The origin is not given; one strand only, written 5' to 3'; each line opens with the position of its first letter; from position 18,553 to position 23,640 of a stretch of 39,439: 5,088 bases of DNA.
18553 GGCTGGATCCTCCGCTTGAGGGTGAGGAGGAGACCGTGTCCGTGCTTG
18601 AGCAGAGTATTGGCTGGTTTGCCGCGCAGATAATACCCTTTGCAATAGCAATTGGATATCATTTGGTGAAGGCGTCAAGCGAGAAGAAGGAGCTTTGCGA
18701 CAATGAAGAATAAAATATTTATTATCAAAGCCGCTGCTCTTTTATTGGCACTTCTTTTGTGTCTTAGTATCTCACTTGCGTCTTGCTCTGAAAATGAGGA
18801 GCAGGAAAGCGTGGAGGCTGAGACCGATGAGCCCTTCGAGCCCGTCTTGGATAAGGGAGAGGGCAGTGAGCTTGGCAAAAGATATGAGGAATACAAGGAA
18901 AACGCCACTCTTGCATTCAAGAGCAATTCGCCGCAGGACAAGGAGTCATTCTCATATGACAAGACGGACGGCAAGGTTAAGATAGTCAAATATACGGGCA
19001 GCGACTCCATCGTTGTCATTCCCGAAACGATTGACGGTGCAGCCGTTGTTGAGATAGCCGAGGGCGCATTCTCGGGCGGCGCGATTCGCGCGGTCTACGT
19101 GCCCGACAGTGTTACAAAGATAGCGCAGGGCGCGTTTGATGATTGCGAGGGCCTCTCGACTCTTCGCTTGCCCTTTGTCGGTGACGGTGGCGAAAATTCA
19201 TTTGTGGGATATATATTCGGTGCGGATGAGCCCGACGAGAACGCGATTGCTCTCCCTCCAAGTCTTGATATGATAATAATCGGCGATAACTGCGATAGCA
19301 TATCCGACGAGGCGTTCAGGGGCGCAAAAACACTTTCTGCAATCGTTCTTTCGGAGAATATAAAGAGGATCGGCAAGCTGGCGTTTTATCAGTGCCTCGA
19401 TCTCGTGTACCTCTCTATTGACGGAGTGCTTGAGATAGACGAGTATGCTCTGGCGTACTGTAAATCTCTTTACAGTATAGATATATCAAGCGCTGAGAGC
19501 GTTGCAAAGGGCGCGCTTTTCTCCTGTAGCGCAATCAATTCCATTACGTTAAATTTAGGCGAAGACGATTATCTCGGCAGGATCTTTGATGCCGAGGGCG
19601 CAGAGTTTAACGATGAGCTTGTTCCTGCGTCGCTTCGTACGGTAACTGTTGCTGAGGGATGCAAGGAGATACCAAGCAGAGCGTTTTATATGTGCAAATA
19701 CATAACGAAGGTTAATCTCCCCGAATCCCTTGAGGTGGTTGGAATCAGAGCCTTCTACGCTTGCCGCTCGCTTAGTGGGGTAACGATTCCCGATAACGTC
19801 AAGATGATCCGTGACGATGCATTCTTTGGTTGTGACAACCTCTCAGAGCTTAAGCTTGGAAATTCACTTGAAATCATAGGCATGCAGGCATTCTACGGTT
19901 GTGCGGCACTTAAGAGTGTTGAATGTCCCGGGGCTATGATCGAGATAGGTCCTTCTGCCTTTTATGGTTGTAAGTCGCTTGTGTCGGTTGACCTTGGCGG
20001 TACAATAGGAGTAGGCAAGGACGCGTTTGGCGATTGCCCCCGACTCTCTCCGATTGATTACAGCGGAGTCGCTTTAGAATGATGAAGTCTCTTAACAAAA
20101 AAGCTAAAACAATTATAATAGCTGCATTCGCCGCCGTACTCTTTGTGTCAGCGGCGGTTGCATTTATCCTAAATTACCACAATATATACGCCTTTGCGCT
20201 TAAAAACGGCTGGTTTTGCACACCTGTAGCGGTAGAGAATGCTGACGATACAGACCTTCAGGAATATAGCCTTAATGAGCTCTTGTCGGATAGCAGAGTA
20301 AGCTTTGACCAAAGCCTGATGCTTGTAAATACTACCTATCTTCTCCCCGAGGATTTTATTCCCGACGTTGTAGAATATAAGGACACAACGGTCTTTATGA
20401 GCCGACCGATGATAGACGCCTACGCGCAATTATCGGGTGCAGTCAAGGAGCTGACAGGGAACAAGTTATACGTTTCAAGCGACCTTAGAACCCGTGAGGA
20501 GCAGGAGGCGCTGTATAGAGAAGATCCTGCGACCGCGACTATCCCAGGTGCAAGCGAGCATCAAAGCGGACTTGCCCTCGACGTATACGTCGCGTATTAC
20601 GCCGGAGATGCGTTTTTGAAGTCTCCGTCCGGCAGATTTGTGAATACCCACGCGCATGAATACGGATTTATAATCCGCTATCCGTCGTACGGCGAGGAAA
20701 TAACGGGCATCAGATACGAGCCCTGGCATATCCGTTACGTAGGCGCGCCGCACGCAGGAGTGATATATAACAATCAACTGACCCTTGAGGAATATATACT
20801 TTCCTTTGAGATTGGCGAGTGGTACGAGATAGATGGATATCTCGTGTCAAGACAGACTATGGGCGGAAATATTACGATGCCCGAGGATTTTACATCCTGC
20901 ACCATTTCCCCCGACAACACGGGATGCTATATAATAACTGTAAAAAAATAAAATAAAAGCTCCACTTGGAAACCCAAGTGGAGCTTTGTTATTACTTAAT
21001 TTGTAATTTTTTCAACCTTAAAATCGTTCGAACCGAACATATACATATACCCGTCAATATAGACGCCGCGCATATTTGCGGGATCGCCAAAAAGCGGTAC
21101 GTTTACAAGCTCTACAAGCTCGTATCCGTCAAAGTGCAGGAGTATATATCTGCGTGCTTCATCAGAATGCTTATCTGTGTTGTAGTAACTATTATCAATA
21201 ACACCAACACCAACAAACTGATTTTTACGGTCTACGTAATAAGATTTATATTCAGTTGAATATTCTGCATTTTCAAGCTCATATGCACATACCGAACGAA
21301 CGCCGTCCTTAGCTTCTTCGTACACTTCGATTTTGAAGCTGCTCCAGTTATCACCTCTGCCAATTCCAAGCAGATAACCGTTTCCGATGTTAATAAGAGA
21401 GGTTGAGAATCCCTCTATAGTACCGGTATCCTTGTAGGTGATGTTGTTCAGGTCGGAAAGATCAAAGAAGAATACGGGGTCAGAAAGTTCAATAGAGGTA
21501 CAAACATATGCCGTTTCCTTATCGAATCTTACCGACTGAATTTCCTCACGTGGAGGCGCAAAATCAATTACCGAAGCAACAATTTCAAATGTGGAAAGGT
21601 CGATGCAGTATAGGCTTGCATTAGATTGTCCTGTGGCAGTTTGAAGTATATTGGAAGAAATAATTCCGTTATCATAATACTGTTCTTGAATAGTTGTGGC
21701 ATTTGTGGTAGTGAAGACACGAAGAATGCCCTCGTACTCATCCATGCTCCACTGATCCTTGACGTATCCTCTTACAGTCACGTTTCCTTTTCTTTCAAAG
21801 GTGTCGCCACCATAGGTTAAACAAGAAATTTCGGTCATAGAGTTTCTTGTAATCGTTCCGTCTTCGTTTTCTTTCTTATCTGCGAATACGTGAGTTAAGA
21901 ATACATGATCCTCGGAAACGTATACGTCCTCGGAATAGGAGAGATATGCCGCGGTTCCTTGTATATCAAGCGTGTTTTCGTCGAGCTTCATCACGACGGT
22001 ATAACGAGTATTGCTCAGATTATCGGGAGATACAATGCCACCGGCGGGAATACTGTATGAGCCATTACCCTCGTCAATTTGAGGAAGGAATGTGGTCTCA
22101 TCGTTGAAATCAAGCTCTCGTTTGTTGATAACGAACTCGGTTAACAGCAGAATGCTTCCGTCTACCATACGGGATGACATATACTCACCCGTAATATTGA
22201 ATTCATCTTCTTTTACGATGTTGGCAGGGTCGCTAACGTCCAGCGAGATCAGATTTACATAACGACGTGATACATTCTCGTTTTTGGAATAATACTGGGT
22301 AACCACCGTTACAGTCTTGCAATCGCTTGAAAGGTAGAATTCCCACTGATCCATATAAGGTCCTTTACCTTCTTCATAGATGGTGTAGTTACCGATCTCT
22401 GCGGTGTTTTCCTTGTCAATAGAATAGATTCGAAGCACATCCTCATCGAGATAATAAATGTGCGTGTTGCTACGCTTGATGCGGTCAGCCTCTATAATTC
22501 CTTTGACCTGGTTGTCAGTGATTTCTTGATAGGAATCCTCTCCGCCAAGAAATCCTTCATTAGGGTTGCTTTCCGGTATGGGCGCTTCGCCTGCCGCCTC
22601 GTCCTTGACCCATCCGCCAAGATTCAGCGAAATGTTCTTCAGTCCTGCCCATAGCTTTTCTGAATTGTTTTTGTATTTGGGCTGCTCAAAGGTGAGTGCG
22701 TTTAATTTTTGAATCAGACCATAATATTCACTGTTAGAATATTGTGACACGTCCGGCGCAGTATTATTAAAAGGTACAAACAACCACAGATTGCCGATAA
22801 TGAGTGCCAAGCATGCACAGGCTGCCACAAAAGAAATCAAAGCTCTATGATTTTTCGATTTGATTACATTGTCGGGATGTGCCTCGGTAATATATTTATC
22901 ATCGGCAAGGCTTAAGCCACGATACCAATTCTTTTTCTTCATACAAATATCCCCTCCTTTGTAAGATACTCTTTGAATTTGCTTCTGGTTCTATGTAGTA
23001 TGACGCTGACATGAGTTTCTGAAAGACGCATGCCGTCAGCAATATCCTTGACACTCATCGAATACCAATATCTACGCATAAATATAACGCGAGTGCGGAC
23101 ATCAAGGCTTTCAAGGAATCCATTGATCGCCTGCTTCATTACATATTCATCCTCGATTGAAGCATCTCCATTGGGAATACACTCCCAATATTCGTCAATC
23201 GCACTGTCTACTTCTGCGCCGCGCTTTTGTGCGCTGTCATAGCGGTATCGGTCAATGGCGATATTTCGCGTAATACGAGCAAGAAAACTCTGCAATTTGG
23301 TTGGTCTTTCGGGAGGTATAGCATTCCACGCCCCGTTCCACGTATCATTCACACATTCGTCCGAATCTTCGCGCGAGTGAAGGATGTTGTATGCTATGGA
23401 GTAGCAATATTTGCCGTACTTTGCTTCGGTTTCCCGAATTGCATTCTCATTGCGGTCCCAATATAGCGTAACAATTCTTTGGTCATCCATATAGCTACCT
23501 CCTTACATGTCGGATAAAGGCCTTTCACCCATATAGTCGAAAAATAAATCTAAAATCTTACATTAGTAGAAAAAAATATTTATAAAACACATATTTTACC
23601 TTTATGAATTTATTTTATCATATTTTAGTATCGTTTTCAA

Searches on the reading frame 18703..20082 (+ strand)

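Call 73: search_protein_families(library=pfam, proteins=[window:18703-20082:+], max_evalue=0.00001)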
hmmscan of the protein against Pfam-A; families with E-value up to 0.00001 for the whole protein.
window:18703-20082:+ (459 aa): 2 families
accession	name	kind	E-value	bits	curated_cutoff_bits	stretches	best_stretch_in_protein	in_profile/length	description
PF13306.12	LRR_5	-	1.2e-55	187.3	27.7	2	321-448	1-126/127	BspA type Leucine rich repeat region (6 copies)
PF13855.12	LRR_8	-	1.5e-14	53.9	27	0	365-405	12-53/61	Leucine rich repeat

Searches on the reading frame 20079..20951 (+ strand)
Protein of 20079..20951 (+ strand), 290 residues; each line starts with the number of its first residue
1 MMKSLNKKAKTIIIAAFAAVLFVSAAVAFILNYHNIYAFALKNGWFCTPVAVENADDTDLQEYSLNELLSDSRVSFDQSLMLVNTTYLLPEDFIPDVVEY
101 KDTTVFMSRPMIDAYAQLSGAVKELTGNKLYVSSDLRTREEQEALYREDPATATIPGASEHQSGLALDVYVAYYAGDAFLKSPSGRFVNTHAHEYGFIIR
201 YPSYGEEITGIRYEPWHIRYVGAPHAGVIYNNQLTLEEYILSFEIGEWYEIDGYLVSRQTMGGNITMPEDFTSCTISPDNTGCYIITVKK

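Call 73: search_protein_families(library=pfam, proteins=[window:20079-20951:+], max_evalue=0.00001)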
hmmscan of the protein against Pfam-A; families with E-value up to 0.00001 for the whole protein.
window:20079-20951:+ (290 aa): 1 family
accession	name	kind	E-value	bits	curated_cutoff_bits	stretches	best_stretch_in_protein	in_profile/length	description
PF02557.22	VanY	-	1.5e-21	77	25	1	108-222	5-131/132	D-alanyl-D-alanine carboxypeptidase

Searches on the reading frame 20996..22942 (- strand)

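Call 73: search_protein_families(library=pfam, proteins=[window:20996-22942:-], max_evalue=0.00001)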
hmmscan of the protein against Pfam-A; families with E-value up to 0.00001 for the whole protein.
window:20996-22942:- (648 aa): 1 family
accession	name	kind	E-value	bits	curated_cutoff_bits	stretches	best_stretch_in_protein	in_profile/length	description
PF09826.15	Beta_propel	-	5.9e-64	217.2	22.4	1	142-646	4-492/495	Beta propeller domain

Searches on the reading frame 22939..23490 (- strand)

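Call 73: search_protein_families(library=pfam, proteins=[window:22939-23490:-], max_evalue=0.00001)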
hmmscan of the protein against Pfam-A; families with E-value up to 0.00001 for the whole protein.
window:22939-23490:- (183 aa): 4 families
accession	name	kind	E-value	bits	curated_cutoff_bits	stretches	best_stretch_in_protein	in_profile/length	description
PF04542.20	Sigma70_r2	-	1.2e-11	44.7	24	1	25-84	5-67/71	Sigma-70 region 2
PF08281.18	Sigma70_r4_2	-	3.3e-07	30.3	25.7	1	123-171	5-53/54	Sigma-70, region 4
PF04545.22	Sigma70_r4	-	4.3e-07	29.8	24.1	1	126-173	2-49/50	Sigma-70, region 4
PF07638.17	Sigma70_ECF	-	5e-06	27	21.1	1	64-175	73-182/185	ECF sigma factor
